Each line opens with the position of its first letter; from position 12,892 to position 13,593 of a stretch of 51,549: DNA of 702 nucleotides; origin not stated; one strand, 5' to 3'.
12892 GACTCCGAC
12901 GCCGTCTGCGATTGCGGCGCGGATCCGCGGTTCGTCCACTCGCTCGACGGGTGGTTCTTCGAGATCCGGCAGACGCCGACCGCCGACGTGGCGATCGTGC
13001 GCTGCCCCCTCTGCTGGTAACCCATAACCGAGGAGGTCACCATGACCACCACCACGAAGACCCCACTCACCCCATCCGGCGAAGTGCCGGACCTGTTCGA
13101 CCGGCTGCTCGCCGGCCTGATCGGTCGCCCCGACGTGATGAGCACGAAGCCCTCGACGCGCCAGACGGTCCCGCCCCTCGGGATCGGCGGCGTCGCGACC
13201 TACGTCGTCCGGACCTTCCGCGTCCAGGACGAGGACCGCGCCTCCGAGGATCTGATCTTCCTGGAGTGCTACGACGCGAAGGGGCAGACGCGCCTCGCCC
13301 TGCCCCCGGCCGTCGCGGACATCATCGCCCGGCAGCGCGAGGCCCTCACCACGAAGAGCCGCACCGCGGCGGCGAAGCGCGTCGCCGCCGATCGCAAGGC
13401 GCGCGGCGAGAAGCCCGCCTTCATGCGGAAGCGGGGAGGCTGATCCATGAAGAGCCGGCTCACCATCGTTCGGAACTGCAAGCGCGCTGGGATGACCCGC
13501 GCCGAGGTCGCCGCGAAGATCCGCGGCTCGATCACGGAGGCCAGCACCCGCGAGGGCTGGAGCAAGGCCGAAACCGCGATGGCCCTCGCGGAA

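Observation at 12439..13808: Counter-oriented island of five tiny proteins: candidate autoregulated anti-defence or regulatory operon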

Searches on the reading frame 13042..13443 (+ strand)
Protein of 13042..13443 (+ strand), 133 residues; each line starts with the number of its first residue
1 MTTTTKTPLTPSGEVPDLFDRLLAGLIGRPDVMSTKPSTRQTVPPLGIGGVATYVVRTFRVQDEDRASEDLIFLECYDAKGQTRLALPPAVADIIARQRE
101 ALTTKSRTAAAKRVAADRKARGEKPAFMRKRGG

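Call 7: search_protein_families(library=pfam, proteins=[window:13042-13440:+], max_evalue=1)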
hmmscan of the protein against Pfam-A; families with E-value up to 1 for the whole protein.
window:13042-13440:+ (133 aa): 0 families

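Call 8: search_protein_families(library=phrogs, proteins=[window:13042-13440:+], max_evalue=1)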
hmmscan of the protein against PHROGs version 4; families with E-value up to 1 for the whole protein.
window:13042-13440:+ (133 aa): 0 families

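Call 11: search_dna_similar(query=window:13042-13440:+, collection=phages, mode=protein, max_evalue=1)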
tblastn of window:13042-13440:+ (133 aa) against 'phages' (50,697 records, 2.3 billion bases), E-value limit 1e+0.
No match.

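Call 16: find_encoding_contigs(protein=window:13042-13443:+, flank=10000)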
Protein window:13042-13443:+ (133 aa): 2 contigs read that carry it; 1 place shown.
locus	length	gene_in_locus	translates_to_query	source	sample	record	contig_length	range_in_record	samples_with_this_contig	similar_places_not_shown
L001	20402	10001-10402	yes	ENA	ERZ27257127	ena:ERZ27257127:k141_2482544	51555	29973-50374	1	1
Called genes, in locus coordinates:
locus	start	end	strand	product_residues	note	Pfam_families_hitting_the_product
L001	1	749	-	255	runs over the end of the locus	-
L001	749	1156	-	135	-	-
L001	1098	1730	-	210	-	PF00226:DnaJ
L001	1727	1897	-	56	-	-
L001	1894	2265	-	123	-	-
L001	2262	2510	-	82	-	-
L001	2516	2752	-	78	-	-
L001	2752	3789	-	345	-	-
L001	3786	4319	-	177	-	-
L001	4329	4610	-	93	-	-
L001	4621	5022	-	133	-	-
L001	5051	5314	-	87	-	-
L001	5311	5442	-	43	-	-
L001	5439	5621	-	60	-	-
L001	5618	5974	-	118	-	PF20274:cREC_REC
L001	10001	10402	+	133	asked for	-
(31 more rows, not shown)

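Call 18: find_homologous_proteins(query=window:13042-13440:+, max_evalue=0.01)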
Query window:13042-13440:+ (133 aa): 23 proteins with E <= 0.01 among 97 candidates.
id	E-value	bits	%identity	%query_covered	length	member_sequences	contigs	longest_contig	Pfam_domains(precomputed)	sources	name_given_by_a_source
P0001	3.1e-60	219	78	95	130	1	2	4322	-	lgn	-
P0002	2.8e-57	210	78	96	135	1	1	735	-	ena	-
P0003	4.9e-57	209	77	93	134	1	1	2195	-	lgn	-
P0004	1.5e-45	172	65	98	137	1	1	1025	-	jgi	jgi:hypothetical protein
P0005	4.9e-43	164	60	96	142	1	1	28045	-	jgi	jgi:hypothetical protein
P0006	1.6e-42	162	60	97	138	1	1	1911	-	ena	-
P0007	3.0e-41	158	96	59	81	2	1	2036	-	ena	-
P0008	4.2e-33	132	56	90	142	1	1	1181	-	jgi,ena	-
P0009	5.2e-29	119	53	91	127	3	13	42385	-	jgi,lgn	jgi:hypothetical protein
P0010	2.4e-28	116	56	86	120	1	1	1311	-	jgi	jgi:hypothetical protein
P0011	1.0e-26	111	57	86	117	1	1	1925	-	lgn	-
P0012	2.2e-26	110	53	86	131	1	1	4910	-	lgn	-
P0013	7.3e-25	105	57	86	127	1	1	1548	-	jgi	jgi:hypothetical protein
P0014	5.2e-24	103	52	86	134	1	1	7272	-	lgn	-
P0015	1.2e-23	101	50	85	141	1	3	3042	-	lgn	-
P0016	1.9e-23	101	50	93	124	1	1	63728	-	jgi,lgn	jgi:hypothetical protein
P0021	2.4e-18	84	47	87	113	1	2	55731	-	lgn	-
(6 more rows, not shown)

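Call 21: find_encoding_contigs(protein=P0016, flank=6000, max_places=2)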
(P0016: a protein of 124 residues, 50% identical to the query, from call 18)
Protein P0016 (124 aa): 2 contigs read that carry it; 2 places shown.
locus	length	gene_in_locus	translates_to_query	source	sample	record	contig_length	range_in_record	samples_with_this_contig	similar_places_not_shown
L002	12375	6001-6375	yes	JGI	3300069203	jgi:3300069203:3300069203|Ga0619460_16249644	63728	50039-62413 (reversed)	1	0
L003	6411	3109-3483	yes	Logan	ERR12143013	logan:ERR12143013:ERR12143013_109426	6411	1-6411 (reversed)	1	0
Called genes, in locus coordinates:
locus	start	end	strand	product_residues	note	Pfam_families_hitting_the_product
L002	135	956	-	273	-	-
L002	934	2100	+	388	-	PF00589:Phage_integrase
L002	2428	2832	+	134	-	-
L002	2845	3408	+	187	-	PF07618:DUF1580 (weak)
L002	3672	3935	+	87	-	-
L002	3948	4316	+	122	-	PF24729:Acb2_Tad1_hairpin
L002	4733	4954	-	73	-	-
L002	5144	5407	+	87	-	-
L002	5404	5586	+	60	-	-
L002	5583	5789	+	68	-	-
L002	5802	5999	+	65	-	-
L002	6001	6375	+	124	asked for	-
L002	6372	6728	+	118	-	PF19663:DUF6166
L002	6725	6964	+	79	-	-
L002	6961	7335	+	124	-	-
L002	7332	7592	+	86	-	-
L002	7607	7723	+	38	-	-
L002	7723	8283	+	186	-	-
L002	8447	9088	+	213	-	-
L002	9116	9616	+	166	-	-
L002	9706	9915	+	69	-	-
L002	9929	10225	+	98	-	-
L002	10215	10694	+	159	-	PF13392:HNH_3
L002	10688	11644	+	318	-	PF00145:DNA_methylase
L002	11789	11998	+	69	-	-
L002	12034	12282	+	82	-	PF13560:HTH_31 (weak)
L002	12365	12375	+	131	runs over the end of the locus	-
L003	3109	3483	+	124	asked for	-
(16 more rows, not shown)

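Call 22: find_encoding_contigs(protein=P0009, flank=6000, max_places=3)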
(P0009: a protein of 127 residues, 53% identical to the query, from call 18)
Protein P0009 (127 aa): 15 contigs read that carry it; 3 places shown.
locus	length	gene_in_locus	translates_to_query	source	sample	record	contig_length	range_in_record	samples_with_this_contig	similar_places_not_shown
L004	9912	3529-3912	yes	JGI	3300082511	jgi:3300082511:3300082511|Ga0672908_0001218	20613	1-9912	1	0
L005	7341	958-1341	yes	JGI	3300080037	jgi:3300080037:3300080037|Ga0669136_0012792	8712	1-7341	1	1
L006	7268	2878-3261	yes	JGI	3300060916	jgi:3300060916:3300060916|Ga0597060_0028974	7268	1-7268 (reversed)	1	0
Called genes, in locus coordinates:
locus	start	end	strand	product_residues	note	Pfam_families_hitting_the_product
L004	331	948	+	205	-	-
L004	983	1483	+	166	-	PF13392:HNH_3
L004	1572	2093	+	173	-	PF13392:HNH_3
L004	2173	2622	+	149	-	PF13392:HNH_3, PF12802:MarR_2 (weak)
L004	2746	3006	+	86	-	PF12728:HTH_17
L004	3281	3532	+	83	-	-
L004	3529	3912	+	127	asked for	-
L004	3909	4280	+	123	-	-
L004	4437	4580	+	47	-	-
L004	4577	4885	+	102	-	-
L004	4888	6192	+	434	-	PF14659:Phage_int_SAM_3, PF00589:Phage_integrase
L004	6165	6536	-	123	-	PF00903:Glyoxalase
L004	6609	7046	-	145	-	PF13664:DUF4149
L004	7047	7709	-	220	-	PF00440:TetR_N, PF17932:TetR_C_24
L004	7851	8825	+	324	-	PF11583:AurF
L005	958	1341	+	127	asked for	-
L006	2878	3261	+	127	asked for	-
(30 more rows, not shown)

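Call 23: find_encoding_contigs(protein=P0021, flank=6000, max_places=2)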
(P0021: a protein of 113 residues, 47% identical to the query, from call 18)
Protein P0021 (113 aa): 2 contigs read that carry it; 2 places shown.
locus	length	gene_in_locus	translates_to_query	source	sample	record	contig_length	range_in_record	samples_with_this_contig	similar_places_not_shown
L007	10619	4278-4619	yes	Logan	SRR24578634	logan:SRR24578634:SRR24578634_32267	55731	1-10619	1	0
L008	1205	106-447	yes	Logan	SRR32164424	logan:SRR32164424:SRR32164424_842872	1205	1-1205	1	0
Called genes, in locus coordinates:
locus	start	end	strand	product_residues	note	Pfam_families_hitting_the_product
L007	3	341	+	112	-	?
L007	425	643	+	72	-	-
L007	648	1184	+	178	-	-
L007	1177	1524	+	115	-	-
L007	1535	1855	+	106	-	-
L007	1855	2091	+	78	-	-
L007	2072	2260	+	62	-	-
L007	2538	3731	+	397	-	PF02899:Phage_int_SAM_1 (faint), PF00589:Phage_integrase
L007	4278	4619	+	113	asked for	-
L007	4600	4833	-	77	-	-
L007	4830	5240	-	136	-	PF07486:Hydrolase_2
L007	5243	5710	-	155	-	-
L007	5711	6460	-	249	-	-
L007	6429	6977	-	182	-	-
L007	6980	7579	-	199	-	-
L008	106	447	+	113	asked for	-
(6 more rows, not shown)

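Call 24: find_encoding_contigs(protein=P0005, flank=6000, max_places=2)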
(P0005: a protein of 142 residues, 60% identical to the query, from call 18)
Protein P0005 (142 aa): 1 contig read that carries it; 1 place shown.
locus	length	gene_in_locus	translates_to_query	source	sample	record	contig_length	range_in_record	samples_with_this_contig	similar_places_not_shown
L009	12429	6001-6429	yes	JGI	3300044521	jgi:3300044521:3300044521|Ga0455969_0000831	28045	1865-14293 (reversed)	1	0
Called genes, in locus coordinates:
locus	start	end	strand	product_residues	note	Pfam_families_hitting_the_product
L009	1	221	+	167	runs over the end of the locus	-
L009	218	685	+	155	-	-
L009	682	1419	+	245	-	-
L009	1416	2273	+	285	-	-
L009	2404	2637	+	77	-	PF01165:Ribosomal_S21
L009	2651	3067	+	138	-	-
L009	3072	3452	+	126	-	-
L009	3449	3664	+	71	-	-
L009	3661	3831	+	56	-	-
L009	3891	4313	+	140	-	PF19474:DUF6011 (weak)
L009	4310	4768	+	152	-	-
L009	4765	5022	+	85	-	-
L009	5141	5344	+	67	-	PF13443:HTH_26, PF13560:HTH_31, PF12844:HTH_19, PF13413:HTH_25 (faint), PF01381:HTH_3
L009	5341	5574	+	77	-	-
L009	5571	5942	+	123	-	-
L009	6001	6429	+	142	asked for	-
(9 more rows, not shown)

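Call 27: search_solved_structures(query=A1, max_evalue=10)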
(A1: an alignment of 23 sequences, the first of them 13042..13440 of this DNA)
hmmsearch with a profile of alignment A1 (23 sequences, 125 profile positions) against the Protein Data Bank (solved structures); distinct sequences matched with E-value up to 10: 1.
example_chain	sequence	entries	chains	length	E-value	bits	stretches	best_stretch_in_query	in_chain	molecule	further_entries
3uk2_A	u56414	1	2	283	1.4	12.2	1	78-122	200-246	Pantothenate synthetase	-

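Call 29: find_encoding_contigs(protein=P0001, flank=5000, max_places=3)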
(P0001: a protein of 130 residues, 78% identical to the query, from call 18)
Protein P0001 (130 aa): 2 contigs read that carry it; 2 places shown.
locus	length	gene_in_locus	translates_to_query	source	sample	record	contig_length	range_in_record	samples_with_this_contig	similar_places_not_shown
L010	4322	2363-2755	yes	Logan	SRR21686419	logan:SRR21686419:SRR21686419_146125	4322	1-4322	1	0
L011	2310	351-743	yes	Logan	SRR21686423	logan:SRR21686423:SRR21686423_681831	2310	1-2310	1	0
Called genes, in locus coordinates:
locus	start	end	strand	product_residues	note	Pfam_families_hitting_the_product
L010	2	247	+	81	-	?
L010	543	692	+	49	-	-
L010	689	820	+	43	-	-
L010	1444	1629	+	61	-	-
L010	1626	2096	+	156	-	-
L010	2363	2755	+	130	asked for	-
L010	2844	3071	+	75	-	-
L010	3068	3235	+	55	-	-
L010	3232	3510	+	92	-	-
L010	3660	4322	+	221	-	?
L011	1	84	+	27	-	?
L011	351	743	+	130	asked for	-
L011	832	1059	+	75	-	-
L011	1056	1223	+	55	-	-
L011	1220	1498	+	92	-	-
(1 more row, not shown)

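Call 30: find_encoding_contigs(protein=P0007, flank=5000, max_places=3)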
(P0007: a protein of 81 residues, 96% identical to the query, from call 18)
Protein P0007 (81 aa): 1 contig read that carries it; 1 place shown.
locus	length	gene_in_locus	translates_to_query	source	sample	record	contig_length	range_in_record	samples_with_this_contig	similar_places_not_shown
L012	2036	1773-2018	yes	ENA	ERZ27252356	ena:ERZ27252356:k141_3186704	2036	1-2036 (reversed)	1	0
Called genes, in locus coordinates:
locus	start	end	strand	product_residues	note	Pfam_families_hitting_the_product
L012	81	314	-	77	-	-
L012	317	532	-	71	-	-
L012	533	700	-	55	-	-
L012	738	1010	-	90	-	-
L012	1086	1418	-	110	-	-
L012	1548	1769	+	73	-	-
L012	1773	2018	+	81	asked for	-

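Call 31: find_encoding_contigs(protein=P0003, flank=5000, max_places=3)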
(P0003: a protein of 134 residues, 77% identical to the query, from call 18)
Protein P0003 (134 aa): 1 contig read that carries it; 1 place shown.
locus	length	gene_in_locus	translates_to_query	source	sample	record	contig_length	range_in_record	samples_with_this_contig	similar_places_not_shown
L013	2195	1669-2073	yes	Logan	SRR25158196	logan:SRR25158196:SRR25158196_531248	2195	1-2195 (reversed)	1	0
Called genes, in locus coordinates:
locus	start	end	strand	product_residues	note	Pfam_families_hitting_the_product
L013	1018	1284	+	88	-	-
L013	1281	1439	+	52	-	-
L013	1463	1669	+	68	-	-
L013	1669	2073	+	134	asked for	-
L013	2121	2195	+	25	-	?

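Call 33: predict_structure(alignment_id=A1)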
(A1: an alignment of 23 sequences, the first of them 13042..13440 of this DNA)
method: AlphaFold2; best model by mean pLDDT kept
length: 133 residues; sequences in the alignment: 23
mean_pLDDT: 87.2   pTM: 0.67
mean pLDDT of the five models: 87.2, 86.3, 85.6, 85.4, 85.1
residues with pLDDT >= 90: 91; 70-90: 24; 50-70: 15; < 50: 3
segments of 3 or more residues with pLDDT < 50: none
pLDDT, mean of each block of 10 residues (from residue 1): 56 71 94 95 88 96 92 95 95 95 94 91 81 59
secondary structure, 60 per line:
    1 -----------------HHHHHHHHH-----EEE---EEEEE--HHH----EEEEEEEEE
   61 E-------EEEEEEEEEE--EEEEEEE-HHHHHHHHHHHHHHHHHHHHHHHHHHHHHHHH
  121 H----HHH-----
elements in order: H18-26 E32-34 E38-42 E52-61 E69-78 E81-87 H89-121

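Call 36: fold_search(model_id=the predicted structure, library=pdb)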
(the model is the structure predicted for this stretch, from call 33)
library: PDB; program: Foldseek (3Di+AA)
matches with E <= 10: 626; with E <= 0.001: 0
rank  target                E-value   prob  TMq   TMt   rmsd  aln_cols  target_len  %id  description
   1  4q35_B                2.3e-01  0.82  0.30  0.27  15.6        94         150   11  Structure of a membrane protein (released 2014-06-25)
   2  9q6a_B                2.3e-01  0.21  0.18  0.13  17.1        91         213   10  Crystal structure of octameric COMMD-like protein MBK5214510 from Flavobacteriaceae bacterium (released 2025-10-01)
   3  9q8n_B                2.7e-01  0.75  0.29  0.26  15.5        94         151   11  Cryo-EM structure of Shigella flexneri LptDE bound by a Bicyclic peptide molecule (Compound 16) (released 2025-10-15)
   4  7r7j_B                2.7e-01  0.51  0.17  0.05   9.0        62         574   16  Crystal structure of RadD with ADP (released 2022-04-13)
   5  2cwz_A                3.1e-01  0.12  0.16  0.16  12.1       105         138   14  Crystal structure of the Thermus thermophilus hypothetical protein TTHA0967, a thioesterase superfamily member (released 2005-12-27)
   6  8rjw_F                3.4e-01  0.47  0.26  0.22   5.2        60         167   15  Human RAD52 open ring - ssDNA complex (released 2024-04-24)
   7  3qoo                  3.9e-01  0.23  0.19  0.18  10.9        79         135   15  Crystal structure of hot-dog-like Taci_0573 protein from Thermanaerovibrio acidaminovorans (released 2011-02-23)
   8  5d9r                  4.1e-01  0.08  0.15  0.15   8.3        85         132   13  Crystal structure of a conserved domain in the intermembrane space region of the plastid division protein ARC6 (released 2015-11-11)
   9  2r76_B                4.3e-01  0.66  0.28  0.29  16.5        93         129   14  Crystal structure of the rare lipoprotein B (SO_1173) from Shewanella oneidensis, Northeast Structural Genomics Consor (released 2007-09-25)
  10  8rjw_E                4.3e-01  0.33  0.24  0.20   5.2        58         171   16  Human RAD52 open ring - ssDNA complex (released 2024-04-24)
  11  7rec_B                4.3e-01  0.23  0.25  0.25   6.2        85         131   13  Structure of Thr354Asn, Glu355Gln, Thr412Asn, Ile414Met, Ile464His, and Phe467Met mutant human CaMKII alpha hub bound  (released 2021-07-21)
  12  8tea_D                4.6e-01  0.66  0.27  0.32   4.6        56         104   11  HCMV Pentamer in complex with CS2pt1p2_A10L Fab and CS3pt1p4_C1L Fab (released 2023-08-09)
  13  8rj3_H                4.6e-01  0.23  0.23  0.27  12.4        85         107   16  Human RAD52 open ring conformation (released 2024-04-24)
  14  8h5y_B                4.9e-01  0.20  0.14  0.05  10.0        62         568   18  Crystal structure of RadD- ADP complex (released 2023-10-18)
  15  7rec_D                4.9e-01  0.16  0.18  0.19   6.5        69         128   14  Structure of Thr354Asn, Glu355Gln, Thr412Asn, Ile414Met, Ile464His, and Phe467Met mutant human CaMKII alpha hub bound  (released 2021-07-21)
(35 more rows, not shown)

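Call 37: fold_search(model_id=the predicted structure, library=viral)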
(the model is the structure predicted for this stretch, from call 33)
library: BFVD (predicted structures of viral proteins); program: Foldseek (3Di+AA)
matches with E <= 10: 1018; with E <= 0.001: 0
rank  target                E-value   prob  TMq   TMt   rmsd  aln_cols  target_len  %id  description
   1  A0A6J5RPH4            5.1e-02  0.85  0.29  0.27  17.0       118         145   15  Uncharacterized protein [uncultured Caudovirales phage]
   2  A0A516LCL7            5.7e-02  0.77  0.26  0.28  13.9       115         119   12  (no name in the UniProt tables at hand)
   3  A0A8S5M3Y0            8.1e-02  0.84  0.28  0.29   8.3        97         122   16  Uncharacterized protein [Siphoviridae sp. ctz7e2]
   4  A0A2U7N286            9.6e-02  0.89  0.34  0.21  13.7       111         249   14  Uncharacterized protein [Pseudomonas phage PspYZU01]
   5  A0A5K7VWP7            1.1e-01  0.75  0.29  0.22  10.9       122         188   13  Movement protein [Persimmon polerovirus]
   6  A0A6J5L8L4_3          1.1e-01  0.99  0.35  0.05   4.2        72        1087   10  Uncharacterized protein [uncultured Caudovirales phage]
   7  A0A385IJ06            1.2e-01  0.94  0.33  0.36   7.4       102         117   16  Uncharacterized protein [Acinetobacter phage KARL-1]
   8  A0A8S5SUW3            1.3e-01  0.63  0.20  0.31  18.8        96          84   20  Uncharacterized protein [Siphoviridae sp. ctqPo10]
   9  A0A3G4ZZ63            1.4e-01  0.77  0.28  0.26  12.5        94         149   15  Uncharacterized protein [Faunusvirus sp.]
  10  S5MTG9                1.6e-01  0.63  0.26  0.32   9.3       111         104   14  Uncharacterized protein [Bacillus phage Shanette]
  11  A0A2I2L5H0            1.7e-01  0.15  0.16  0.12  15.5        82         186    8  Uncharacterized protein [Orpheovirus IHUMI-LCC2]
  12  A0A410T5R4            1.9e-01  0.63  0.27  0.24   8.8        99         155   15  Uncharacterized protein [Acinetobacter phage Henu6]
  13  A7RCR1                2.0e-01  0.60  0.24  0.33  16.3       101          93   13  (no name in the UniProt tables at hand)
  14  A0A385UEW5            2.3e-01  0.77  0.25  0.25   5.1        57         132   10  Uncharacterized protein [Corynebacterium phage Juicebox]
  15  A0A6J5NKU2            2.3e-01  0.72  0.26  0.23   4.8        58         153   17  Uncharacterized protein [uncultured Caudovirales phage]
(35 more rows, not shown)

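Call 48: search_protein_families(library=ncbifam, proteins=[window:13042-13440:+], max_evalue=1)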
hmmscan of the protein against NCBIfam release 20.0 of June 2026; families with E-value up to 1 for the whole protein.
window:13042-13440:+ (133 aa): 0 families

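Call 54: find_related_loci(query=A1, collection=viral_contigs, flank=5000)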
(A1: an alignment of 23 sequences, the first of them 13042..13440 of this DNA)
Query A1 (133 aa) in viral_contigs; peptide patterns used: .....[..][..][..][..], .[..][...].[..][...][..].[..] (x = any residue, [..] = any of these).
284 stretches matched a pattern; 48 encode a relative of the query (tblastn E <= 1e-3); 48 distinct loci.
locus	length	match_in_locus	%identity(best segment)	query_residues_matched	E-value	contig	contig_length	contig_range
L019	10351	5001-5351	52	12-132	7e-37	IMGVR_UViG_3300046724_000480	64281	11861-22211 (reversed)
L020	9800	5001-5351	52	12-132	7e-37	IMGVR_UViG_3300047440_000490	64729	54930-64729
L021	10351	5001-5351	50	11-131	1e-33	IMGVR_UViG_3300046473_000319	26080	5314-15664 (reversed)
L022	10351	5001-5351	50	11-131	1e-33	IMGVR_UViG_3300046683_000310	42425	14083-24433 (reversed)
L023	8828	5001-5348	52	11-131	1e-32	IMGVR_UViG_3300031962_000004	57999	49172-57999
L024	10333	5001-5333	54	19-133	5e-32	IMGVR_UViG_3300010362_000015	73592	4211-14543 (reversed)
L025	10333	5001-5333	52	17-132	1e-31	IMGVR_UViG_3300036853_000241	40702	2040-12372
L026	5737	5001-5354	49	9-130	3e-31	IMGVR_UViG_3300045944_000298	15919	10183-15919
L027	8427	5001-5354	49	9-130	3e-31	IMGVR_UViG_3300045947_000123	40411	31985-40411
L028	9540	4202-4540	50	17-131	2e-30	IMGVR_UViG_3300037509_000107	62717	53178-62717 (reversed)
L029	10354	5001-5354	51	6-121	1e-30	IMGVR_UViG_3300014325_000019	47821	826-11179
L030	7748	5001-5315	55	19-128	1e-30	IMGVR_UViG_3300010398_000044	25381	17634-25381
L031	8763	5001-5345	50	9-128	6e-30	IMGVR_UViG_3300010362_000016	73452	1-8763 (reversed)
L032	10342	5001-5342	52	11-128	5e-29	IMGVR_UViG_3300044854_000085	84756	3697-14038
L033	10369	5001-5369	45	1-133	2e-28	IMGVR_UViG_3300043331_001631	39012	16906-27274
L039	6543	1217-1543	49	19-133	1e-24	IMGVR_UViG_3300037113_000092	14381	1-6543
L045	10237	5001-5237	53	49-131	1e-21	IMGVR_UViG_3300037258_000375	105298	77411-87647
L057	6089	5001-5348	39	17-130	3e-18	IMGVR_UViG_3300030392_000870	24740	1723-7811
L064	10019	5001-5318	46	17-127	4e-16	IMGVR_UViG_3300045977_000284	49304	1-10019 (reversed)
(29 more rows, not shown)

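Call 61: search_protein_families(library=pfam, alignment_id=A3, max_evalue=1)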
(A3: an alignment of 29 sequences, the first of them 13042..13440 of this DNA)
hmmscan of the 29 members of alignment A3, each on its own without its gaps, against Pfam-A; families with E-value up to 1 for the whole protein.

A. member 1, window:13042-13440:+ (133 aa): 0 families

B. families by the number of members that match (of 29 scanned): 11 families
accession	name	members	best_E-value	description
PF20656.2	MS_N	2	0.13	Malate synthase, N-terminal domain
PF13997.11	YqjK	1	0.00057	YqjK-like protein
PF23433.1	DUF7119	1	0.024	Family of unknown function (DUF7119)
PF20300.4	prok_STING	1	0.026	Prokaryotic STING domain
PF07946.19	CCDC47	1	0.045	PAT complex subunit CCDC47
PF02963.22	EcoRI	1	0.084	Restriction endonuclease EcoRI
PF01402.27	RHH_1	1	0.091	Ribbon-helix-helix protein, copG family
PF02575.21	YbaB_DNA_bd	1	0.092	YbaB/EbfC DNA-binding family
PF14305.11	ATPgrasp_TupA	1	0.14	TupA-like ATPgrasp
PF01386.24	Ribosomal_L25p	1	0.18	Ribosomal L25p family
PF03317.18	ELF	1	0.26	ELF protein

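Call 62: search_protein_families(library=phrogs, alignment_id=A3, max_evalue=0.1)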
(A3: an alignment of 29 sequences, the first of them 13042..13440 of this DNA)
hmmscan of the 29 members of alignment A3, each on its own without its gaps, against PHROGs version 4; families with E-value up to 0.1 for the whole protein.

A. member 1, window:13042-13440:+ (133 aa): 0 families

B. families by the number of members that match (of 29 scanned): 1 family
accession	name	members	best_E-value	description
phrog_10793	-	1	0.074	-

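Call 63: search_solved_structures(query=A3, max_evalue=10)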
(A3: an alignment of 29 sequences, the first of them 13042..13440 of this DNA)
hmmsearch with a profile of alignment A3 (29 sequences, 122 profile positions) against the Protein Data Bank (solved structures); distinct sequences matched with E-value up to 10: 0.
